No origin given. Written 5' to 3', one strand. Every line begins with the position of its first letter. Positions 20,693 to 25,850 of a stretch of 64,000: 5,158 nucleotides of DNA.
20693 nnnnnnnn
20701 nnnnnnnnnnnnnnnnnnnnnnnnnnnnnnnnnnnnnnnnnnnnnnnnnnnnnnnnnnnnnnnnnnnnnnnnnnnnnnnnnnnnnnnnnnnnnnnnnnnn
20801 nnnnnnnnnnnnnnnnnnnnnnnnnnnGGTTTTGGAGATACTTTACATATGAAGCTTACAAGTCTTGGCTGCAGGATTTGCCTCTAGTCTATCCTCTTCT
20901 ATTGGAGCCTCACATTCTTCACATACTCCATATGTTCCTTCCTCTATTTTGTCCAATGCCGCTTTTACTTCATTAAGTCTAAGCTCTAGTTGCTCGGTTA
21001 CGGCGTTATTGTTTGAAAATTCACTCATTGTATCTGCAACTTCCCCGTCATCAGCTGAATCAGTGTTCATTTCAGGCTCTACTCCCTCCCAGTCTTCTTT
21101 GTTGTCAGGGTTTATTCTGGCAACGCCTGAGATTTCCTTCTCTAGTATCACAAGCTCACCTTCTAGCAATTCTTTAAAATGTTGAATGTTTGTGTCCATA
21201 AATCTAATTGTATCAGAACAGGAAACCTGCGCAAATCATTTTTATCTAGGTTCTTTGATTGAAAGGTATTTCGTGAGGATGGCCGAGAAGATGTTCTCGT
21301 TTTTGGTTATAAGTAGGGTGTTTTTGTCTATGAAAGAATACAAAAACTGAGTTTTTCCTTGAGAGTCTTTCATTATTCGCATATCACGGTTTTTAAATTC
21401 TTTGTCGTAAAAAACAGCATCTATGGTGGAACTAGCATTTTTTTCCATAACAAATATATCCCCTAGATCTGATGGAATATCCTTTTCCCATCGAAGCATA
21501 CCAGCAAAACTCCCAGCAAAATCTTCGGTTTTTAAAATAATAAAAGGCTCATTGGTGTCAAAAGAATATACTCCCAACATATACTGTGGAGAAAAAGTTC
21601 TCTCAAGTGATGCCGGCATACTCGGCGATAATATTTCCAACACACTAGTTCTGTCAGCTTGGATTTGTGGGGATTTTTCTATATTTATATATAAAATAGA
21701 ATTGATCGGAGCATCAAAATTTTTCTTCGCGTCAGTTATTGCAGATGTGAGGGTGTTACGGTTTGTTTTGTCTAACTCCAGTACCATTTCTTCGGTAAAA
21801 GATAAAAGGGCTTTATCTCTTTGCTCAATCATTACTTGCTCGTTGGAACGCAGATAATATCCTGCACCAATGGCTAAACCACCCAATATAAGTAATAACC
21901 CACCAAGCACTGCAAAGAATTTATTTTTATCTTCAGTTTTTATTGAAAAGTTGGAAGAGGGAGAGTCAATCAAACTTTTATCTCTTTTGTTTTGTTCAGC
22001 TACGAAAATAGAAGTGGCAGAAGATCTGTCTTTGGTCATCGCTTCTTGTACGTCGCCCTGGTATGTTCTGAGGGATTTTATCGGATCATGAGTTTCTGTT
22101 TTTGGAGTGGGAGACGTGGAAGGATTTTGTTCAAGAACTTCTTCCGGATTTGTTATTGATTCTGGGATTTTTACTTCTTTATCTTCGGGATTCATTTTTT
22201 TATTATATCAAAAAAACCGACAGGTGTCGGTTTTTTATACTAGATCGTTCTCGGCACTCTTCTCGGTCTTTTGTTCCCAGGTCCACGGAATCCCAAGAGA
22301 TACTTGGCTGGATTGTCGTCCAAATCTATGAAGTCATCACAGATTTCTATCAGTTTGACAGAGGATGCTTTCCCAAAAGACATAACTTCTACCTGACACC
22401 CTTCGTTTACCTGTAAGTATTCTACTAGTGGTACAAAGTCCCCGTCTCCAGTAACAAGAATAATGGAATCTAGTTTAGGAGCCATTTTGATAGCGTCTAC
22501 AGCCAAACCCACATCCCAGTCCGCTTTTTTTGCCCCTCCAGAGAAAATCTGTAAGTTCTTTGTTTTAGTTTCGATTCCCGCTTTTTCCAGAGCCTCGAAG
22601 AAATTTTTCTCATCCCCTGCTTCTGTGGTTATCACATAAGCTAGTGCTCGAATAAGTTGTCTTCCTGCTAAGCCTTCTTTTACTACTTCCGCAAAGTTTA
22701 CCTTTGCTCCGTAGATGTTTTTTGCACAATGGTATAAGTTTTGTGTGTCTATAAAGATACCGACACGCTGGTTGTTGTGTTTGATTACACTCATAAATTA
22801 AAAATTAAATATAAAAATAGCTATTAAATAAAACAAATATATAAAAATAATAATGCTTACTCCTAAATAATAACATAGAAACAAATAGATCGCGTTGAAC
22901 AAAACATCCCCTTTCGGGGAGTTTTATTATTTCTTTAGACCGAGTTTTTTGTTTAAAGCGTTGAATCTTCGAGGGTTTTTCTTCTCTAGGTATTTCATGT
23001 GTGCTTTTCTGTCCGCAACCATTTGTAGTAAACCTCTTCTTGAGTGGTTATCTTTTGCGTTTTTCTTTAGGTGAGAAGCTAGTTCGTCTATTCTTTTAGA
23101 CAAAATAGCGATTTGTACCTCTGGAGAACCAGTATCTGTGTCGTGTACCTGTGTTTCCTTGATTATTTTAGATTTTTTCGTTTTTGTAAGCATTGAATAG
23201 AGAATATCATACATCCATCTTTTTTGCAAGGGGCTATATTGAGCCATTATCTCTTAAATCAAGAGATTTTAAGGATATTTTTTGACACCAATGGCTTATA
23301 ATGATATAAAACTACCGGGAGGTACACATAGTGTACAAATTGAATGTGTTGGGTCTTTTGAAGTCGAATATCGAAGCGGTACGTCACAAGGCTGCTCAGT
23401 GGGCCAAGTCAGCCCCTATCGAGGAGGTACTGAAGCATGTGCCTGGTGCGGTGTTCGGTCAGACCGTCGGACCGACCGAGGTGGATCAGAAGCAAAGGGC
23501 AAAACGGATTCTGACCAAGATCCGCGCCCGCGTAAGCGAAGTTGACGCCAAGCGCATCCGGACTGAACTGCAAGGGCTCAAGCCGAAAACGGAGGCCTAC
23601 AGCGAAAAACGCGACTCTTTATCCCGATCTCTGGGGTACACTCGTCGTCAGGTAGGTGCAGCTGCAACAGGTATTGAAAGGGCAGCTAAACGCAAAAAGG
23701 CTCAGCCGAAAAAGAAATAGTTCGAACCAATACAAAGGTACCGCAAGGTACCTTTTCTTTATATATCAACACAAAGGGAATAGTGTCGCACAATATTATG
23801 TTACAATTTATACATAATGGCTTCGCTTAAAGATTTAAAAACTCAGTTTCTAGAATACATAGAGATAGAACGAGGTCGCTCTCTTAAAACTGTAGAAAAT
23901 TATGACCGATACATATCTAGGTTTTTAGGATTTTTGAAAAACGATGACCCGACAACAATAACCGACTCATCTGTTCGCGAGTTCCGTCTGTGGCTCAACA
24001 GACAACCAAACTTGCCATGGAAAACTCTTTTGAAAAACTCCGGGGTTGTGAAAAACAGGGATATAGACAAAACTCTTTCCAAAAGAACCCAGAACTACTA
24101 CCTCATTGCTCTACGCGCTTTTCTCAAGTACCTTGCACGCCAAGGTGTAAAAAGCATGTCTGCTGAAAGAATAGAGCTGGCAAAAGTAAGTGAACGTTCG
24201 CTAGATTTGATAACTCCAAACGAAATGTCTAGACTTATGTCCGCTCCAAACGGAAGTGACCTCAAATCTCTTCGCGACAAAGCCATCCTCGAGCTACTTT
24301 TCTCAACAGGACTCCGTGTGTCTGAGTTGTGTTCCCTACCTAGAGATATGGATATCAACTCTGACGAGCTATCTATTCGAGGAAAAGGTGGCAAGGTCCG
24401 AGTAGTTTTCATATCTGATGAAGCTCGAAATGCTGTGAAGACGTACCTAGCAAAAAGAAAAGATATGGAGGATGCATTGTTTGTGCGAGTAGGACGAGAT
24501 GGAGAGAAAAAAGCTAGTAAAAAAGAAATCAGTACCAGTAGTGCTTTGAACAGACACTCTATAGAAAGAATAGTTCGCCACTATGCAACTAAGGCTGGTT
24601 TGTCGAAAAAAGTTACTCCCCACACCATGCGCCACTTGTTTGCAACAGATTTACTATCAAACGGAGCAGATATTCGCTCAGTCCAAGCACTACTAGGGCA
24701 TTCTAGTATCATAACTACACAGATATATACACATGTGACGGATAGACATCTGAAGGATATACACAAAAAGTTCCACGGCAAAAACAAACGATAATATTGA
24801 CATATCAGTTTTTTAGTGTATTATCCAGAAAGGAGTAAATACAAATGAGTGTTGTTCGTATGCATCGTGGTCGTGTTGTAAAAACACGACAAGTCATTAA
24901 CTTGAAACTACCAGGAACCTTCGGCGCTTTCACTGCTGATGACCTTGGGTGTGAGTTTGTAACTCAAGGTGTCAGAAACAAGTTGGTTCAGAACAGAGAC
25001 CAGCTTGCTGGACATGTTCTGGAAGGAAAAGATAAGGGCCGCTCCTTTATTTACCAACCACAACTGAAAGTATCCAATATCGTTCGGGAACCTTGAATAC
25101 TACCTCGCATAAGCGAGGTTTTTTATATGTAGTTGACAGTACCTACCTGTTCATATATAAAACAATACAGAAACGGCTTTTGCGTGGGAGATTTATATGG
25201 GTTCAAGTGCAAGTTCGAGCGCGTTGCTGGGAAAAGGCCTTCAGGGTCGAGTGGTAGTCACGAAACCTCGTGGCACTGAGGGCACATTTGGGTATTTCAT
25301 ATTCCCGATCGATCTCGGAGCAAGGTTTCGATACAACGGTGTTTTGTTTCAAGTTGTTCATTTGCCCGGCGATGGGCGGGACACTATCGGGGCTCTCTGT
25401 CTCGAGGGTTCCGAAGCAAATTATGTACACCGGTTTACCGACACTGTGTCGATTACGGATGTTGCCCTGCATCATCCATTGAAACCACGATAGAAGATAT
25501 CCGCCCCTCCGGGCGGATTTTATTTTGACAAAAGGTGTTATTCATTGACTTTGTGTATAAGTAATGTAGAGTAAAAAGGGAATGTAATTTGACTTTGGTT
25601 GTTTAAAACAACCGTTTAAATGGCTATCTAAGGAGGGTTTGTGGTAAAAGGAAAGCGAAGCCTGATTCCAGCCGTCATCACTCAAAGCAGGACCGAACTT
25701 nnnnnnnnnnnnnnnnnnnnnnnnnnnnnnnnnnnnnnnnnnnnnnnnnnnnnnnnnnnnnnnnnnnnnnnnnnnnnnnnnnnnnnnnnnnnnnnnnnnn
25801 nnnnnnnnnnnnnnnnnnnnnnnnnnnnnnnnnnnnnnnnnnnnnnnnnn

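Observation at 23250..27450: Higher-GC ~4-kb island with its own promoter, a tyrosine recombinase and cargo genes, between rpsO and xth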

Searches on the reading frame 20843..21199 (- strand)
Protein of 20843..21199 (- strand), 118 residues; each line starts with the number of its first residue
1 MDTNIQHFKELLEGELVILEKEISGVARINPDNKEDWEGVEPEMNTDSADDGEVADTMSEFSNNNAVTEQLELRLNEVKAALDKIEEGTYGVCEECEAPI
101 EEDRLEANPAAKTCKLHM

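Call 69: search_protein_families(library=pfam, proteins=[window:20843-21199:-], max_evalue=0.001)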
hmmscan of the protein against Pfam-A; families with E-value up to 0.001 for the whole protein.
window:20843-21199:- (118 aa): 1 family
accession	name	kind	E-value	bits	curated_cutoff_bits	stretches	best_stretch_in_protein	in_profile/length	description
PF01258.23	zf-dskA_traR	-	2.5e-09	37.4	24.9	1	88-115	1-28/36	Prokaryotic dksA/traR C4-type zinc finger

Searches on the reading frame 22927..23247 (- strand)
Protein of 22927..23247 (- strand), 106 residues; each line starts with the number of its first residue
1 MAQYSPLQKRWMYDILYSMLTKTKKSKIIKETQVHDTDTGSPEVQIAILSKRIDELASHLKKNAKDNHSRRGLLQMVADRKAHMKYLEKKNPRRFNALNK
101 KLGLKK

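Call 6: search_protein_families(library=pfam, proteins=[window:22927-23247:-], max_evalue=0.01)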
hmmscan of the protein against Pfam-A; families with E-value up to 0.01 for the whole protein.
window:22927-23247:- (106 aa): 1 family
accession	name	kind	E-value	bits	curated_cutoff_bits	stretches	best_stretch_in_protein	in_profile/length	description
PF00312.27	Ribosomal_S15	-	3.9e-30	104.3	31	1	25-105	1-81/81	Ribosomal protein S15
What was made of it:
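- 22927..23247 (-): rpsO (ribosomal protein S15), the left ancestral neighbour. The true start is probably the internal Met at about 23193. Pfam Ribosomal_S15, E 3.9e-30 (call 6).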

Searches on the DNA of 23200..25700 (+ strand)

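Call 7: search_rna_families(source=window, start=23200, end=25700, threshold=evalue, max_evalue=1, show_alignments=2)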
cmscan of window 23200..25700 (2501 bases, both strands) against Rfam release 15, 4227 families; matches with E-value up to 1: 2.
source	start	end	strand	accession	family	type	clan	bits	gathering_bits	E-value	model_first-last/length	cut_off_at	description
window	25097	25178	+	RF01696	Chlorobi-1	Gene; sRNA;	-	20.5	50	0.017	1-67/67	no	Chlorobi-1 RNA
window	25095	25182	-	RF00512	Leu_leader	Cis-reg; leader;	-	19.2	50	0.87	1-148/148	no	Leucine operon leader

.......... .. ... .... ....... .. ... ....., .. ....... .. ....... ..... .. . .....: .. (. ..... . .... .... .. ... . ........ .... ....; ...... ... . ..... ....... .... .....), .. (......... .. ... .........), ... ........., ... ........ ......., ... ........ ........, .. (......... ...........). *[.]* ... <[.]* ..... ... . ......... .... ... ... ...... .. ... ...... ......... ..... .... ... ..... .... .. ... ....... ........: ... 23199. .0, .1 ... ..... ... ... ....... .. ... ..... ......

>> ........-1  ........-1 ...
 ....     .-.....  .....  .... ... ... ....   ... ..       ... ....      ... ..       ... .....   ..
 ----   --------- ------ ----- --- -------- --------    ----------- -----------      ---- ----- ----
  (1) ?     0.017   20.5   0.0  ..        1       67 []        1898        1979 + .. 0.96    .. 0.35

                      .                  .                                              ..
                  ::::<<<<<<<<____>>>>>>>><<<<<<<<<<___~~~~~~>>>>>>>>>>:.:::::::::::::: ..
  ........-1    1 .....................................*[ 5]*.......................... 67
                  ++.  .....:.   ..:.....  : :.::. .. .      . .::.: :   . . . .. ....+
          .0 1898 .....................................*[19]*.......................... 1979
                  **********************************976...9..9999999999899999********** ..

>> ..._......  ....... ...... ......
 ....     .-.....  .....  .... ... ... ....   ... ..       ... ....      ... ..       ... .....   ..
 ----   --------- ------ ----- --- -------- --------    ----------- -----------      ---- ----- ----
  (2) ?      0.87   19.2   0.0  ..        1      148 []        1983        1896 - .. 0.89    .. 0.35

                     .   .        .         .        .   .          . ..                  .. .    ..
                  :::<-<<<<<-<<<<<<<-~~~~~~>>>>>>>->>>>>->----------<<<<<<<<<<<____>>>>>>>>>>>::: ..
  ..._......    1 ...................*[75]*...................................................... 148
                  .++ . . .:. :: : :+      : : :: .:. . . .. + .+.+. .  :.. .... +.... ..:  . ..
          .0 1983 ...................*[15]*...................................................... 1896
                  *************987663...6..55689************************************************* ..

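Call 73: search_rna_families(sources=[L011, L032, L062, L049, L036, L022, L018, L021, L063, L024, L054], threshold=gathering)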
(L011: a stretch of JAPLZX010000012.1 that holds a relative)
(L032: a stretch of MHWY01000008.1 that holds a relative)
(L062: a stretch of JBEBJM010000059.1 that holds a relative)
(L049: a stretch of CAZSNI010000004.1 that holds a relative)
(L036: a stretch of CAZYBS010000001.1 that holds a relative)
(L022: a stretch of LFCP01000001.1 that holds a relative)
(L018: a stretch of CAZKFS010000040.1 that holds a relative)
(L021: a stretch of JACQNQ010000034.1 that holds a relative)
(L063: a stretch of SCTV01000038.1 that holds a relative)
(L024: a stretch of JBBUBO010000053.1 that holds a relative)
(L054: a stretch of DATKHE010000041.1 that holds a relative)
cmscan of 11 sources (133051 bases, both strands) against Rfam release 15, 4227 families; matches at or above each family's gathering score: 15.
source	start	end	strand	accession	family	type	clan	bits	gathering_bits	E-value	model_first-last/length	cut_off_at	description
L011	14053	14123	-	RF00005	tRNA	Gene; tRNA;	CL00001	70.6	29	4.4e-13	1-71/71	no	tRNA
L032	16459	16529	-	RF00005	tRNA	Gene; tRNA;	CL00001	70.6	29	4.4e-13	1-71/71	no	tRNA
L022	13874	13944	-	RF00005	tRNA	Gene; tRNA;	CL00001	70.4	29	5e-13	1-71/71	no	tRNA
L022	16709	16779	+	RF00005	tRNA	Gene; tRNA;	CL00001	65.9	29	8.6e-12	1-71/71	no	tRNA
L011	14944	15016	+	RF00005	tRNA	Gene; tRNA;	CL00001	64.4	29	2.3e-11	1-71/71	no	tRNA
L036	19823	19894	-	RF00005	tRNA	Gene; tRNA;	CL00001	64.4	29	2.2e-11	1-71/71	no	tRNA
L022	14827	14899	+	RF00005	tRNA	Gene; tRNA;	CL00001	63.1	29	5.1e-11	1-71/71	no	tRNA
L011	13969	14040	-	RF00005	tRNA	Gene; tRNA;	CL00001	62.8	29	6.1e-11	1-71/71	no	tRNA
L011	17065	17135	+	RF00005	tRNA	Gene; tRNA;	CL00001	62.3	29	8.4e-11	1-71/71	no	tRNA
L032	19676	19746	+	RF00005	tRNA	Gene; tRNA;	CL00001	62.3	29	8.4e-11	1-71/71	no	tRNA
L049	14176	14247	-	RF00005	tRNA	Gene; tRNA;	CL00001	62.3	29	8.5e-11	1-71/71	no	tRNA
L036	20428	20498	+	RF00005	tRNA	Gene; tRNA;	CL00001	62.2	29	9.2e-11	1-71/71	no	tRNA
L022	13650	13721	+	RF00005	tRNA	Gene; tRNA;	CL00001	60.5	29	2.6e-10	1-71/71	no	tRNA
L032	18009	18081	+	RF00005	tRNA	Gene; tRNA;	CL00001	59.8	29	4.1e-10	1-71/71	no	tRNA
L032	16214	16285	+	RF00005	tRNA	Gene; tRNA;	CL00001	59.7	29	4.5e-10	1-71/71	no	tRNA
